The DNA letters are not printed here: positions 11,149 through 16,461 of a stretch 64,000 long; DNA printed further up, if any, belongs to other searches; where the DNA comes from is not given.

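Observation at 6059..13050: Four tandem T9SS cargo genes built from an unrecognised ~53-56 aa repeat, eight copies per protein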

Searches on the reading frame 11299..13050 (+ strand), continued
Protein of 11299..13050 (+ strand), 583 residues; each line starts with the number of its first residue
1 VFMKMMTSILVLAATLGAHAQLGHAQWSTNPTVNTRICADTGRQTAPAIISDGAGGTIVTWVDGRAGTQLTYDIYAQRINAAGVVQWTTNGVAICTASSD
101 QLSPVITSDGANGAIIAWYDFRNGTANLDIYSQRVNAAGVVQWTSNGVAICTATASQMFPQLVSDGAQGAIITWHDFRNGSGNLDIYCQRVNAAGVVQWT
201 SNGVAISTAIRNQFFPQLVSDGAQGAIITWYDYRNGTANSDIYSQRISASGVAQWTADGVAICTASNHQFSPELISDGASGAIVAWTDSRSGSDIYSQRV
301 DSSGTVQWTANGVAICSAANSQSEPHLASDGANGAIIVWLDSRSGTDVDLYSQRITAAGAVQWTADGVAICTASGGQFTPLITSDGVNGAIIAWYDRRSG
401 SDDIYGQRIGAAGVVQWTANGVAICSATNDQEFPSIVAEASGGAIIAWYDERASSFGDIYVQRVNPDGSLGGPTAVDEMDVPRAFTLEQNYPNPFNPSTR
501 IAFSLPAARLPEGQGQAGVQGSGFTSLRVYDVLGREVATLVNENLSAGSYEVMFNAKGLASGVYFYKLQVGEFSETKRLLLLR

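Call 22: fold_search(model_id=the predicted structure, library=pdb)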
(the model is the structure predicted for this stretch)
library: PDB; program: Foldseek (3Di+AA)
matches with E <= 10: 1595; with E <= 0.001: 316
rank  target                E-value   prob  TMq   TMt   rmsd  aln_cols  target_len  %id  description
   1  6gxs_B                3.4e-10  1.00  0.45  0.68   5.4       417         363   11  Crystal structure of CV39L lectin from Chromobacterium violaceum at 1.8 A resolution (released 2019-12-04)
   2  6gxs_A                8.8e-10  1.00  0.44  0.67   5.4       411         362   10  Crystal structure of CV39L lectin from Chromobacterium violaceum at 1.8 A resolution (released 2019-12-04)
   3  1eut                  2.1e-09  1.00  0.34  0.34  17.8       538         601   10  SIALIDASE, LARGE 68KD FORM, COMPLEXED WITH GALACTOSE (released 1997-01-11)
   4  2ber                  2.7e-09  1.00  0.31  0.30  19.8       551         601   11  Y370G Active Site Mutant of the Sialidase from Micromonospora viridifaciens in complex with beta-Neu5Ac (sialic acid). (released 2005-04-04)
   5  6gxs_C                3.5e-09  1.00  0.43  0.65   5.7       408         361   12  Crystal structure of CV39L lectin from Chromobacterium violaceum at 1.8 A resolution (released 2019-12-04)
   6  5m11                  3.9e-09  1.00  0.24  0.20  22.1       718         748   11  Structural and functional probing of PorZ, an essential bacterial surface component of the type-IX secretion system of h (released 2016-11-09)
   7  8hcj_A                5.0e-09  1.00  0.25  0.31  20.1       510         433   11  Structure of GH43 family enzyme, Xylan 1, 4 Beta- xylosidase from pseudopedobacter saltans (released 2023-11-15)
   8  2bzd_A                5.8e-09  1.00  0.32  0.31  18.5       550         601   10  Galactose recognition by the carbohydrate-binding module of a bacterial sialidase. (released 2005-08-19)
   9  6gxs_D                7.1e-09  1.00  0.44  0.65   5.7       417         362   11  Crystal structure of CV39L lectin from Chromobacterium violaceum at 1.8 A resolution (released 2019-12-04)
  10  8wt1_C                7.5e-09  1.00  0.41  0.37  10.9       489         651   13  Crystal structure of S9 carboxypeptidase from Geobacillus sterothermophilus (released 2024-03-13)
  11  2ya7_B                7.5e-09  1.00  0.32  0.38  12.5       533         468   11  Crystal structure of Streptococcus pneumoniae NanA (TIGR4) in complex with Zanamivir (released 2011-04-27)
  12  8hcj_C                1.2e-08  1.00  0.25  0.32  21.2       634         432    9  Structure of GH43 family enzyme, Xylan 1, 4 Beta- xylosidase from pseudopedobacter saltans (released 2023-11-15)
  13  1w8o_A                1.5e-08  1.00  0.32  0.31  19.5       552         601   11  Contribution of the Active Site Aspartic Acid to Catalysis in the Bacterial Neuraminidase from Micromonospora viridifa (released 2004-09-29)
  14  2w20_B                2.0e-08  1.00  0.36  0.42  10.8       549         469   10  Structure of the catalytic domain of the native NanA sialidase from Streptococcus pneumoniae (released 2008-12-23)
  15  5mxg_A                2.2e-08  1.00  0.39  0.60   7.2       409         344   10  Photorhabdus asymbiotica lectin (PHL) in complex with blood group H trisaccharide (released 2017-08-09)
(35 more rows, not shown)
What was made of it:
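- On Eight-bladed beta-propeller fold: All top Foldseek hits are propellers (call 22).
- Closest known: Characterised T9SS type-A cargo. Different: PorZ has two seven-bladed propellers of another family (call 22).
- The best structural neighbours are seven-bladed multivalent lectins: CV39L 6gxs (E = 3e-10, TMt 0.68), PHL and PLL5 (call 22). They include many propeller enzymes such as sialidases, GH43, GH145, PL25, PL42 and DPP4 (call 22). Many Foldseek hits are propeller enzymes: sialidases, GH43, GH145 BT3686, PL25 ulvan lyase, PL42 and S9 peptidases (call 22). All enzyme hits have 5-7 blades and about 10% identity (call 22).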

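Call 29: search_protein_families(library=ncbifam, alignment_id=A1, max_evalue=0.01)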
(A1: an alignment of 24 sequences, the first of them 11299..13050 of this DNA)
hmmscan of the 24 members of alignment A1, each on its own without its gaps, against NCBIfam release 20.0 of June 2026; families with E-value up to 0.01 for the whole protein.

A. member 1, window:11299-13050:+ (583 aa): 3 families
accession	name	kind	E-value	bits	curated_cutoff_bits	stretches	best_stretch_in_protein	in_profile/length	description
TIGR04275.1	beta_prop_Msarc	repeat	4.3e-22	77.6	85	1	93-127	3-32/40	beta-propeller repeat protein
TIGR04183.1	Por_Secre_tail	domain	2e-07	30.9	23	1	519-580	22-70/72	T9SS type A sorting domain-containing protein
NF052230.1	T9SS_PorE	exception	4.8e-05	21.8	600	0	23-145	261-375/648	PorE family type IX secretion system protein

B. families by the number of members that match (of 24 scanned): 23 families
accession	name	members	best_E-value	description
TIGR04183.1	Por_Secre_tail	24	3.5e-12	T9SS type A sorting domain-containing protein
TIGR04275.1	beta_prop_Msarc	22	2.7e-26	beta-propeller repeat protein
NF052323.1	T9SSA_dep_M6i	21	3.3e-10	T9SS-dependent M6-like inactivated metalloprotease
NF033707.1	T9SS_sortase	19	1.1e-10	type IX secretion system sortase PorU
NF038113.1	T9SSA_dep_M36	19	6.5e-08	T9SS-dependent M36 family metallopeptidase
NF005176.1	PRK06655.1-1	16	3.7e-08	flagellar hook assembly protein FlgD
NF009276.0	PRK12633.1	15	6.7e-08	flagellar basal body rod modification protein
NF053835.1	PDIAV_lipo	8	9.9e-10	PDIAV motif-containing lipoprotein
NF009452.0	PRK12812.1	7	0.00053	flagellar basal body rod modification protein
NF052228.1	T9SS_PorZ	6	1.3e-06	type IX secretion system anionic LPS delivery protein PorZ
NF009277.0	PRK12634.1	6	0.0003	flagellar basal body rod modification protein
NF047704.1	Lsa16_fam_lipo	2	1.8e-05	Lsa16 family lipoprotein adhesin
NF009453.0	PRK12813.1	2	0.0019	flagellar basal body rod modification protein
NF047807.1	LIC10920_lipo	1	2.8e-06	LIC10920 family plasminogen-binding lipoprotein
NF052230.1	T9SS_PorE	1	4.8e-05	PorE family type IX secretion system protein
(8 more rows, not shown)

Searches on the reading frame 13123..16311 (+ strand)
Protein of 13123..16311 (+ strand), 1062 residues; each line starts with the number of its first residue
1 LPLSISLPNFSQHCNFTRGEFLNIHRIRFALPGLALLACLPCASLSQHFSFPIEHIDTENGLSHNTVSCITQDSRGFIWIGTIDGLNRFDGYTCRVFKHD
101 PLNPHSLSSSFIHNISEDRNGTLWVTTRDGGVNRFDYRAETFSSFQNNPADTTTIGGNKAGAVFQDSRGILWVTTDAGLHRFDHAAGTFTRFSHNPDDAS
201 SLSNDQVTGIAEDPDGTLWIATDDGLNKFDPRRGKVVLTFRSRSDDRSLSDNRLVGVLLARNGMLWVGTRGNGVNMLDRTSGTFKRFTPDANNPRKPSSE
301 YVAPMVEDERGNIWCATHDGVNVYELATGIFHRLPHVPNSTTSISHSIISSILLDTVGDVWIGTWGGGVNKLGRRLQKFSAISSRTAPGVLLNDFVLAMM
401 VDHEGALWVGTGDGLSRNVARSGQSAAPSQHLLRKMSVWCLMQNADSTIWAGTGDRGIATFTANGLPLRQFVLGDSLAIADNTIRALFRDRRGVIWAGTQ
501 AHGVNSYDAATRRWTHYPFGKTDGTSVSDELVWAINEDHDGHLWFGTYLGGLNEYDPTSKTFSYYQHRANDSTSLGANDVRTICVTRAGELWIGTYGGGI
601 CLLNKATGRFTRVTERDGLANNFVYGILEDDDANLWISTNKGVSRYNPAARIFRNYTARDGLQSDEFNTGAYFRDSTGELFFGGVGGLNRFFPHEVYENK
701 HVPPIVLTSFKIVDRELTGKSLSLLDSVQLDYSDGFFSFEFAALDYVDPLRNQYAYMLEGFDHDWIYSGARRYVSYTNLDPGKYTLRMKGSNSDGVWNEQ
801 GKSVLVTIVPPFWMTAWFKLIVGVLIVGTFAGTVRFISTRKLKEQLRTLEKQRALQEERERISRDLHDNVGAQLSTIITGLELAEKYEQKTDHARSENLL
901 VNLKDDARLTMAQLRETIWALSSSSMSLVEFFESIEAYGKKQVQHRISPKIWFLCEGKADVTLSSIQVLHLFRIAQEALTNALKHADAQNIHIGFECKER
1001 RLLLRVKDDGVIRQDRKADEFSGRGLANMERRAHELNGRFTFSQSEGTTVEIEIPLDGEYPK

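Call 24: search_protein_families(library=pfam, proteins=[window:13123-16311:+], max_evalue=0.001)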
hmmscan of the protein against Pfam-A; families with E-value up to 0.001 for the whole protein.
window:13123-16311:+ (1062 aa): 7 families
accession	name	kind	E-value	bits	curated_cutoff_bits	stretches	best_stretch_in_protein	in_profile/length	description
PF07494.17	Reg_prop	-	5.6e-56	179.7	20.4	2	201-224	1-24/24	Two component regulator propeller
PF07495.19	Y_Y_Y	-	4e-19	68.7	26.6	1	745-808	1-64/65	Y_Y_Y domain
PF23748.1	Beta-prop_LRRK2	-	6e-14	52.2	26.9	1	571-616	267-312/359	LRRK2 beta propeller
PF07730.19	HisKA_3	-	7.1e-12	46.1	24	1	858-922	1-64/68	Histidine kinase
PF02518.31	HATPase_c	-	3.3e-11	44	26.4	1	969-1057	4-110/111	Histidine kinase-, DNA gyrase B-, and HSP90-like ATPase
PF08450.18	SGL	-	6.4e-08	32.9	26.3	1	122-266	14-141/246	SMP-30/Gluconolactonase/LRE-like region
PF13581.12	HATPase_c_2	-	5e-05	23.8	27.4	1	974-1051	35-124/127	Histidine kinase-like ATPase domain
